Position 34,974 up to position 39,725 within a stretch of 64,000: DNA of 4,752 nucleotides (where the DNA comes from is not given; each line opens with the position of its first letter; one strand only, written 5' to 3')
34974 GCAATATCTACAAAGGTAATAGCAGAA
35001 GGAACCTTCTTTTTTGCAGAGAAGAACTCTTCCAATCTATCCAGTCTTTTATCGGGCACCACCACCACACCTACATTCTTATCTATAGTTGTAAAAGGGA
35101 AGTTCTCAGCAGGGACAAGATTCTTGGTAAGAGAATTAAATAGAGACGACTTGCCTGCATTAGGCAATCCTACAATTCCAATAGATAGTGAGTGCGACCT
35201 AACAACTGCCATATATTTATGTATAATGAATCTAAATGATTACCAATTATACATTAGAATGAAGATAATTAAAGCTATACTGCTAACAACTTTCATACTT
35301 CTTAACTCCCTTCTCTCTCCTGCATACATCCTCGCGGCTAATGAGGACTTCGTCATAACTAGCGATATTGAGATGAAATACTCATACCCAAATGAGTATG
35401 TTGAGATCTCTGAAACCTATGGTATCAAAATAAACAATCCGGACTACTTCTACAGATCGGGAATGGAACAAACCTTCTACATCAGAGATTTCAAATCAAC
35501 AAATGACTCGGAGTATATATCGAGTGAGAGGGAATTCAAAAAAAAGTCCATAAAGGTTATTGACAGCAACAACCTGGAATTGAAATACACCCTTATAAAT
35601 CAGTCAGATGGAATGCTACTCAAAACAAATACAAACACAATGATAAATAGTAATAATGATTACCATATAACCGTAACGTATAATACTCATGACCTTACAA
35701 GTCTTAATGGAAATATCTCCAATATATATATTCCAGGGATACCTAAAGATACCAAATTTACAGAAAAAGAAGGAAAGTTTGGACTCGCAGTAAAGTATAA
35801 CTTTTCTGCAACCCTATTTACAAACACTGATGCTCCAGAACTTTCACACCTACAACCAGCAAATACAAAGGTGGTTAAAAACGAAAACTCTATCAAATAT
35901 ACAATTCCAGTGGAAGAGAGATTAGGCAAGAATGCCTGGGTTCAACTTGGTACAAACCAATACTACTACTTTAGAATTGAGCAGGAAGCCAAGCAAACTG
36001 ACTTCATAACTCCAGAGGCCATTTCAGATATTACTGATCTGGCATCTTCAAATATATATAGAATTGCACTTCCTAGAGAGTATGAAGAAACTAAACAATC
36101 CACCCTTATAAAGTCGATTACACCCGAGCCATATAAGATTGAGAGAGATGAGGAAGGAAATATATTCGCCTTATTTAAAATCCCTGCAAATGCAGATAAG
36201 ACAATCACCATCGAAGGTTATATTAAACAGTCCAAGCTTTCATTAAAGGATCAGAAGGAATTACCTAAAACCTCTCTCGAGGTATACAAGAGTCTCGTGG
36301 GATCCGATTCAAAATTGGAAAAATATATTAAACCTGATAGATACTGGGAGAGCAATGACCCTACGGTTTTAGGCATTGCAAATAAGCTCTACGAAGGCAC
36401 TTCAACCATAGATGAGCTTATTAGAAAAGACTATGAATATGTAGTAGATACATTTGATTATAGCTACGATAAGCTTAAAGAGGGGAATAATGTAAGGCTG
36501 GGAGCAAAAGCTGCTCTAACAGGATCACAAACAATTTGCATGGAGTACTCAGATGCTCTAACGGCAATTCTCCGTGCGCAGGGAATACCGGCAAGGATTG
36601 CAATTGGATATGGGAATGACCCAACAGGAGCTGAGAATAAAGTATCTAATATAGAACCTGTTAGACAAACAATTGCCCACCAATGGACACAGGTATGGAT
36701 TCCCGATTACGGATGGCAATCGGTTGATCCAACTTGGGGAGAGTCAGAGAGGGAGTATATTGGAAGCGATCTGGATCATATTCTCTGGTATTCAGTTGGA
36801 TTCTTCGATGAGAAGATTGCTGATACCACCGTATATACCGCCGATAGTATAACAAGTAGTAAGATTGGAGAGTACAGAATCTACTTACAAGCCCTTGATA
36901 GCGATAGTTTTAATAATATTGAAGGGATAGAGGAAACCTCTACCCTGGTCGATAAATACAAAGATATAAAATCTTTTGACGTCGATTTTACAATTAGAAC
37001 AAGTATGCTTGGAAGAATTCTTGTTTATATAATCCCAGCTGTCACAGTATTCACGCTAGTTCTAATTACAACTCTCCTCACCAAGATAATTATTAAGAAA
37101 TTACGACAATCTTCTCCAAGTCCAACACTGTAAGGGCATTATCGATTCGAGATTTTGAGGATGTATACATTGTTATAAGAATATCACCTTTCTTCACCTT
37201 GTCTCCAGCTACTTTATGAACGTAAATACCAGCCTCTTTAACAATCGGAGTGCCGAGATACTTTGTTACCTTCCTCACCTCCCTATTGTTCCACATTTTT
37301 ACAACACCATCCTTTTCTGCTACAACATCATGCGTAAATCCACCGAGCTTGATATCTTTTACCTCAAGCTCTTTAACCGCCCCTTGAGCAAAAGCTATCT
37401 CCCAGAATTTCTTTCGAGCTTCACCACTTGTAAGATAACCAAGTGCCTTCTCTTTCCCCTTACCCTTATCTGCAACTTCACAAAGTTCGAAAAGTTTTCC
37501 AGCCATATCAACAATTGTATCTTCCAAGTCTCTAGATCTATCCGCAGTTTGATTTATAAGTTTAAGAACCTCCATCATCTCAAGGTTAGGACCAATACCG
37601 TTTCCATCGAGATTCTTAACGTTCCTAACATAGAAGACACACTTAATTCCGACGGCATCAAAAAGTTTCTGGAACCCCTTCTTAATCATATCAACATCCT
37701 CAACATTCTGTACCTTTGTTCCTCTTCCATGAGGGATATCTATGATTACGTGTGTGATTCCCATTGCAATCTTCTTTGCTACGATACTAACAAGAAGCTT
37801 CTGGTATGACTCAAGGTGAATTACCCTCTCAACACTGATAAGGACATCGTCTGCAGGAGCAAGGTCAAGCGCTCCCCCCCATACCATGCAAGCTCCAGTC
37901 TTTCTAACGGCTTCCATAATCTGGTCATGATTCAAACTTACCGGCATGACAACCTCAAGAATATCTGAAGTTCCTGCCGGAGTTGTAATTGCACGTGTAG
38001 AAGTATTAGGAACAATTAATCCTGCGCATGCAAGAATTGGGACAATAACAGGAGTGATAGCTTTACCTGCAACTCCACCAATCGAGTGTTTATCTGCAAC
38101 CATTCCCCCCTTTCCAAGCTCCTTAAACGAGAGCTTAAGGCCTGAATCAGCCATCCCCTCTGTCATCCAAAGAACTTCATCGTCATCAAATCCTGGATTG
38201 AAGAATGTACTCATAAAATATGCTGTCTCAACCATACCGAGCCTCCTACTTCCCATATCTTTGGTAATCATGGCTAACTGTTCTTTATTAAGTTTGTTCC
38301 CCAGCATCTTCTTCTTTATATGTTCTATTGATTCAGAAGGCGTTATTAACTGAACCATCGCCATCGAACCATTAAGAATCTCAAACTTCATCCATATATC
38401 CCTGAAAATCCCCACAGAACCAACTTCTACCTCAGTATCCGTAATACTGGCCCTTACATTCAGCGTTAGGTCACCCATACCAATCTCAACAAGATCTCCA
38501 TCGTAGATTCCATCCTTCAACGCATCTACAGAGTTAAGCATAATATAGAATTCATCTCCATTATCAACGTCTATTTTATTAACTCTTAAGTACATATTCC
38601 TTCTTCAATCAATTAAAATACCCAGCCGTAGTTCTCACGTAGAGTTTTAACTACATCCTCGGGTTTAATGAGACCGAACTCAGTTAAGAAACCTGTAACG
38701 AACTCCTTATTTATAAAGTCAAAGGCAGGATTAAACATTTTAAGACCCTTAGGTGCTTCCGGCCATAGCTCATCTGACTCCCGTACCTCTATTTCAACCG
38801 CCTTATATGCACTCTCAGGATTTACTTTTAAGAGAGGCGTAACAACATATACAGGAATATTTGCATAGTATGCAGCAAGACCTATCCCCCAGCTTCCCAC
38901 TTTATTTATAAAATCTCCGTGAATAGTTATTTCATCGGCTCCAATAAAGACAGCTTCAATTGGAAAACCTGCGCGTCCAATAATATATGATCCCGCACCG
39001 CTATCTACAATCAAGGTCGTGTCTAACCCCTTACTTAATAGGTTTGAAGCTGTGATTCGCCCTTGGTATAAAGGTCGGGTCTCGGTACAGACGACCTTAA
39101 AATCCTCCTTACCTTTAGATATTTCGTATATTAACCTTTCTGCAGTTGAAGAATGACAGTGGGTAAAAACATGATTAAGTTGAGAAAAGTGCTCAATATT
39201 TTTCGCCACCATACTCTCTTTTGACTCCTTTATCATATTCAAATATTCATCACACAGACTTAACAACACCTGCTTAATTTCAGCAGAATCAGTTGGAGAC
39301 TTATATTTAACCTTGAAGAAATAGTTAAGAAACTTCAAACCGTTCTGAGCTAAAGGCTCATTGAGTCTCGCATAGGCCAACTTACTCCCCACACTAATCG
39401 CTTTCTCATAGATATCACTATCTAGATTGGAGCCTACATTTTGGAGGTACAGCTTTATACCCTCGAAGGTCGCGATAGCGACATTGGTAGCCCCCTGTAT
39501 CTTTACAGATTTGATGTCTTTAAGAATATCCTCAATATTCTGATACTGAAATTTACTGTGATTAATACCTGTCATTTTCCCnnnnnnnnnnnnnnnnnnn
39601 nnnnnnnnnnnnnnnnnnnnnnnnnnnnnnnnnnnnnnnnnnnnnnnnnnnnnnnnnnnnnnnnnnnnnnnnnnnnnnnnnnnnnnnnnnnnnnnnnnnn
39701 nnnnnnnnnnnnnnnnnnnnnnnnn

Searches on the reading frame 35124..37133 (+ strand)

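Call 57: search_protein_families(library=pfam, proteins=[window:35124-37133:+], max_evalue=0.00001)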
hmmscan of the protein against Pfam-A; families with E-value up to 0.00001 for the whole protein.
window:35124-37133:+ (669 aa): 1 family
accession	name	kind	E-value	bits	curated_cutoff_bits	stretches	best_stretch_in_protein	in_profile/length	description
PF01841.26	Transglut_core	-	3.3e-20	72.8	23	1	419-536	4-108/108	Transglutaminase-like superfamily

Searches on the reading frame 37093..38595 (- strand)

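Call 57: search_protein_families(library=pfam, proteins=[window:37093-38595:-], max_evalue=0.00001)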
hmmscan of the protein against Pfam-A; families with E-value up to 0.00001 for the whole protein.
window:37093-38595:- (500 aa): 2 families
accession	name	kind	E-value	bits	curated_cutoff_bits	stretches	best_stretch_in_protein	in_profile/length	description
PF07831.19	PYNP_C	-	1.3e-09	38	27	1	437-491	7-68/75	Pyrimidine nucleoside phosphorylase C-terminal domain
PF00591.27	Glycos_transf_3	-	5.5e-09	36.5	27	1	166-393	4-252/253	Glycosyl transferase family, a/b domain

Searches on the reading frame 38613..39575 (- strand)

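Call 57: search_protein_families(library=pfam, proteins=[window:38613-39575:-], max_evalue=0.00001)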
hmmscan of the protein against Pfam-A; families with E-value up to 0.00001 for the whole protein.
window:38613-39575:- (320 aa): 1 family
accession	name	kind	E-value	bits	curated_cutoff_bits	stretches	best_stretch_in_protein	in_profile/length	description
PF01008.23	IF-2B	-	3.6e-52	177.8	22.4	1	25-305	1-280/280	Initiation factor 2 subunit family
